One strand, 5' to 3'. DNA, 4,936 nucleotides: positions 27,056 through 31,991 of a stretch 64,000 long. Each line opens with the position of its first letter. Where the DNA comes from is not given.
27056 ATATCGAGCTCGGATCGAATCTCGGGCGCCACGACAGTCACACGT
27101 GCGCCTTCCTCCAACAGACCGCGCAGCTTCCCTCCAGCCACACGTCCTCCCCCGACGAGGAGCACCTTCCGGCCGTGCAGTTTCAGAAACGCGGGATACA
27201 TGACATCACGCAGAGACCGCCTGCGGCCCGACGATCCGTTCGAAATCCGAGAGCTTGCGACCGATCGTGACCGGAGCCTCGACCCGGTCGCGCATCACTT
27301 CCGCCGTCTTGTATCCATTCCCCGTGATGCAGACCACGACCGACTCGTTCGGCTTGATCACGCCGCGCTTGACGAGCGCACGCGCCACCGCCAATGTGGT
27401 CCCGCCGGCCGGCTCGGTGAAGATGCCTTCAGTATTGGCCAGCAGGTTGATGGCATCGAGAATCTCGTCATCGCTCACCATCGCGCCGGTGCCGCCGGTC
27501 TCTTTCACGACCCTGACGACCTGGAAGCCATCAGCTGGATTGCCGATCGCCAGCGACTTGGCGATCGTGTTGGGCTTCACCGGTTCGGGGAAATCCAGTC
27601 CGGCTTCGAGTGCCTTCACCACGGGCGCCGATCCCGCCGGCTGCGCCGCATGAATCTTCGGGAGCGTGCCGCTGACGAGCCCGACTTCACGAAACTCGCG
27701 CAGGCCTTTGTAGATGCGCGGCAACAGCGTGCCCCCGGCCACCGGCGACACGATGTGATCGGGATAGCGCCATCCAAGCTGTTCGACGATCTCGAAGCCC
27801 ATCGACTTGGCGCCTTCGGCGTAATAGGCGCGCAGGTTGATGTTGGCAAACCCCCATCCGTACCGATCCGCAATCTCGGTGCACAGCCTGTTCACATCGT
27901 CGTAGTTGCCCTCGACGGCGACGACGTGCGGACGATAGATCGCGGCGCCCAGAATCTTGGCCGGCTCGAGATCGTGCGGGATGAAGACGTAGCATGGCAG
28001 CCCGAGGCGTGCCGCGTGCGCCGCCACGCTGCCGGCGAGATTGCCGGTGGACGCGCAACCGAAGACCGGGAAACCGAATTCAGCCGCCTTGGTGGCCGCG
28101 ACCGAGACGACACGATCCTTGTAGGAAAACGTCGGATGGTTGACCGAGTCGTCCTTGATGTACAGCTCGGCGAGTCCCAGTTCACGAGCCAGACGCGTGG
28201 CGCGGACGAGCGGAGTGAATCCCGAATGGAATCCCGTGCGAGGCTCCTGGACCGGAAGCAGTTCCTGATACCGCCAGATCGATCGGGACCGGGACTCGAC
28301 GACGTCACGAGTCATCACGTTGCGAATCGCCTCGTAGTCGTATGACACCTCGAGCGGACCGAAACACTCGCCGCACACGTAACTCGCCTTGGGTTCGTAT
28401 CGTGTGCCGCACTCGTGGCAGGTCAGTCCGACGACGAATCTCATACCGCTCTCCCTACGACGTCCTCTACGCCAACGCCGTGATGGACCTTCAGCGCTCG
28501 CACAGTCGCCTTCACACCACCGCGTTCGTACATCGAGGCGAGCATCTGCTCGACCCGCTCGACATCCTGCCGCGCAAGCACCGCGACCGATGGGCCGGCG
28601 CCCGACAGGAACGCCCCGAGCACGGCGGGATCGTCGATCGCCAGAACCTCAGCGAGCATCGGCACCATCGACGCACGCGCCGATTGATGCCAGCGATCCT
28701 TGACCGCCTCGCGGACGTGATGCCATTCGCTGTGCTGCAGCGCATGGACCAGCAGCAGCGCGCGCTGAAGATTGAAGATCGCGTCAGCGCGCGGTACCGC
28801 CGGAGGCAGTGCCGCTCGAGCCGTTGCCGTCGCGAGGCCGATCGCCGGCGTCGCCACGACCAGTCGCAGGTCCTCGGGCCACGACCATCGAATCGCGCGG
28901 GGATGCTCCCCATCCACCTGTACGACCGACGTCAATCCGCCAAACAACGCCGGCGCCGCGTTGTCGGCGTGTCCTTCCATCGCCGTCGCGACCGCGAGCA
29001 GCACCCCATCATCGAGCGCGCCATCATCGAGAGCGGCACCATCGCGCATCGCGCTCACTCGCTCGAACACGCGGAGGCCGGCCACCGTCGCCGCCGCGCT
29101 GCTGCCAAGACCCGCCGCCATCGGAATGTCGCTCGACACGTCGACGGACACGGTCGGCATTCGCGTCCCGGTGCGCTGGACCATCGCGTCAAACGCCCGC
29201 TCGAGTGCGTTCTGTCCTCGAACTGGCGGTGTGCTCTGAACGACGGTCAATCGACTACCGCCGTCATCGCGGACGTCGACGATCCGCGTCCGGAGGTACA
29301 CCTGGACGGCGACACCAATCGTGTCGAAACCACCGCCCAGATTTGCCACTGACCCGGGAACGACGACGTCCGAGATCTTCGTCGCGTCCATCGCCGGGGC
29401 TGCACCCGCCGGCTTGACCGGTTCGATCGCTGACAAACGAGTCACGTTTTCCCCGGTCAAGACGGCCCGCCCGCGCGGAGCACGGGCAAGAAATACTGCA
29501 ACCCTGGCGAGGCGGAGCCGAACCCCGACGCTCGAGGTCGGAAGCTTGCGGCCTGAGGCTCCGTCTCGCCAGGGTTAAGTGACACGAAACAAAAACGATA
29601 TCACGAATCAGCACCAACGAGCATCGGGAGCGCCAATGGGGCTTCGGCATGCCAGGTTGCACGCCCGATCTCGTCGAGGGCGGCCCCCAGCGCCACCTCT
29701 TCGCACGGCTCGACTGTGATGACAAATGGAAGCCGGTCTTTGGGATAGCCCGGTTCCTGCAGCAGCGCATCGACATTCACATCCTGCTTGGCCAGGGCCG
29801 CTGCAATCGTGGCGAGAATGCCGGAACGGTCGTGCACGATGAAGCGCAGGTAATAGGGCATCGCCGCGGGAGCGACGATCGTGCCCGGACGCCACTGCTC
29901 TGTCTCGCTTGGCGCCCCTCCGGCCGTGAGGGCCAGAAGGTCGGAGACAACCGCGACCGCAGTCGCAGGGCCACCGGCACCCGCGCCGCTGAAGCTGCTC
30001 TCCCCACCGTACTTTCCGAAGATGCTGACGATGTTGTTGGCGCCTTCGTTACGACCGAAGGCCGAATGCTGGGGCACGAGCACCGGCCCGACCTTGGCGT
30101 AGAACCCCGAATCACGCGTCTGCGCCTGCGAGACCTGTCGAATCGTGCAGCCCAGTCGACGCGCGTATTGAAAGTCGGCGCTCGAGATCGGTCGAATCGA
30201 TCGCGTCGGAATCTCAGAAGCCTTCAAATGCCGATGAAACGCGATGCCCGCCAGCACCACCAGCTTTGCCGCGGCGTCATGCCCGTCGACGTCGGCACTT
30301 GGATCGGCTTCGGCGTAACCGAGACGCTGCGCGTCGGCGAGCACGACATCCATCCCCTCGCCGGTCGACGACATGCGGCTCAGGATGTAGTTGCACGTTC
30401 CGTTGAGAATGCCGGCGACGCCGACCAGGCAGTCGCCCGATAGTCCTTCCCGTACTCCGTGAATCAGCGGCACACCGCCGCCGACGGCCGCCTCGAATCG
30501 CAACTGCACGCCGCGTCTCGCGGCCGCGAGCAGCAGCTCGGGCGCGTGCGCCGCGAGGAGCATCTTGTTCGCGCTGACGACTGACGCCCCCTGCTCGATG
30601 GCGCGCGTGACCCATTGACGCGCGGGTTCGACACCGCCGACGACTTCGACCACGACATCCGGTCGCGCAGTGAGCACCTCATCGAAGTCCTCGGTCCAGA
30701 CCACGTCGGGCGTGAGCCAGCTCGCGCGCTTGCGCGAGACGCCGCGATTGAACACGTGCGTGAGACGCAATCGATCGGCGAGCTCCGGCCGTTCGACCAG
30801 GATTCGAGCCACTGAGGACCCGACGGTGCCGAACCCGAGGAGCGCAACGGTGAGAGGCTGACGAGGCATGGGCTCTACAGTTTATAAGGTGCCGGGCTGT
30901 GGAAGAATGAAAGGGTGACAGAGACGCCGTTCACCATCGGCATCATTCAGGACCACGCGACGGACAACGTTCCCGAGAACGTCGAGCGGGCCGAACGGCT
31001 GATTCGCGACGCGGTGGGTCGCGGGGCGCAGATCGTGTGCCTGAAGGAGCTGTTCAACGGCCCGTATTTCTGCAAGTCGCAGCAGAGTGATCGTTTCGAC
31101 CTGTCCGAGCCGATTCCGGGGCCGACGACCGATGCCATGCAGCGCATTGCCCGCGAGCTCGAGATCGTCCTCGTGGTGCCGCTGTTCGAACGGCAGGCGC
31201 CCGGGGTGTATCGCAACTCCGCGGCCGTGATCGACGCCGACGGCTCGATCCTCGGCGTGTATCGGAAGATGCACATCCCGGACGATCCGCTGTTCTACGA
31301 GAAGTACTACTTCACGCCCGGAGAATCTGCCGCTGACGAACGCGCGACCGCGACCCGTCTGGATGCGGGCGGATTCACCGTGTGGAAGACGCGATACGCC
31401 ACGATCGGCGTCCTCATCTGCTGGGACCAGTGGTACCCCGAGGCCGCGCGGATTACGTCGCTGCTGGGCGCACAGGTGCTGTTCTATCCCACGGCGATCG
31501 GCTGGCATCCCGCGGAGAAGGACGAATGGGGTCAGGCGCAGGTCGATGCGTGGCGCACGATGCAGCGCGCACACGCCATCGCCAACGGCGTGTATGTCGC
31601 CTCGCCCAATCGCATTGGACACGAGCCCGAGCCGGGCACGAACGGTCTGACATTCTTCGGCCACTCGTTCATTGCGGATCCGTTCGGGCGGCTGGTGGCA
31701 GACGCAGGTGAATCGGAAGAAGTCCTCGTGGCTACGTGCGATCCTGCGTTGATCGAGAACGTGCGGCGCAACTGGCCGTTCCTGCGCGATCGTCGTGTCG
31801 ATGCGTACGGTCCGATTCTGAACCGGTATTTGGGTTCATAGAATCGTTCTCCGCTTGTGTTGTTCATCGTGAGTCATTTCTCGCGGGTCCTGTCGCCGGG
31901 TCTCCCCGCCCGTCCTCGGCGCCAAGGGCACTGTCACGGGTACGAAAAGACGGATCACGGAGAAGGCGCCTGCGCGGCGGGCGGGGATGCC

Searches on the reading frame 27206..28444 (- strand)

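Call 28: search_protein_families(library=pfam, proteins=[window:27206-28444:-], max_evalue=0.0001)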
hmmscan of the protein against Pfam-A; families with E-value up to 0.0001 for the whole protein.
window:27206-28444:- (412 aa): 2 families
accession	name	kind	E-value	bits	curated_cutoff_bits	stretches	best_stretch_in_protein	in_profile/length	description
PF00291.31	PALP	-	1.2e-69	235.4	35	1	74-375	5-295/295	Pyridoxal-phosphate dependent enzyme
PF05810.19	NinF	-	5.6e-06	26.6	27.5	1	8-32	1-25/25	NinF protein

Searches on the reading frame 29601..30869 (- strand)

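Call 28: search_protein_families(library=pfam, proteins=[window:29601-30869:-], max_evalue=0.0001)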
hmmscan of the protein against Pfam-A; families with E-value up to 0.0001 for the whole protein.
window:29601-30869:- (422 aa): 3 families
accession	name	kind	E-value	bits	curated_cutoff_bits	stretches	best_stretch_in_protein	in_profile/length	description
PF00742.24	Homoserine_dh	-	1e-52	178.9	22.9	1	134-312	1-173/173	Homoserine dehydrogenase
PF03447.22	NAD_binding_3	-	9.2e-18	65.5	24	1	12-126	1-116/116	Homoserine dehydrogenase, NAD binding domain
PF01842.31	ACT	-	3e-09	36.9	27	1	339-401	1-61/66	ACT domain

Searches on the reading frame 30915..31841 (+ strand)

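Call 28: search_protein_families(library=pfam, proteins=[window:30915-31841:+], max_evalue=0.0001)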
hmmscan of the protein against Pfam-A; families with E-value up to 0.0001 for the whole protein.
window:30915-31841:+ (308 aa): 1 family
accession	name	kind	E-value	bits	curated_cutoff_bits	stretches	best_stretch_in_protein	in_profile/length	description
PF00795.27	CN_hydrolase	-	2.3e-56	191.4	23.2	1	17-285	12-256/256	Carbon-nitrogen hydrolase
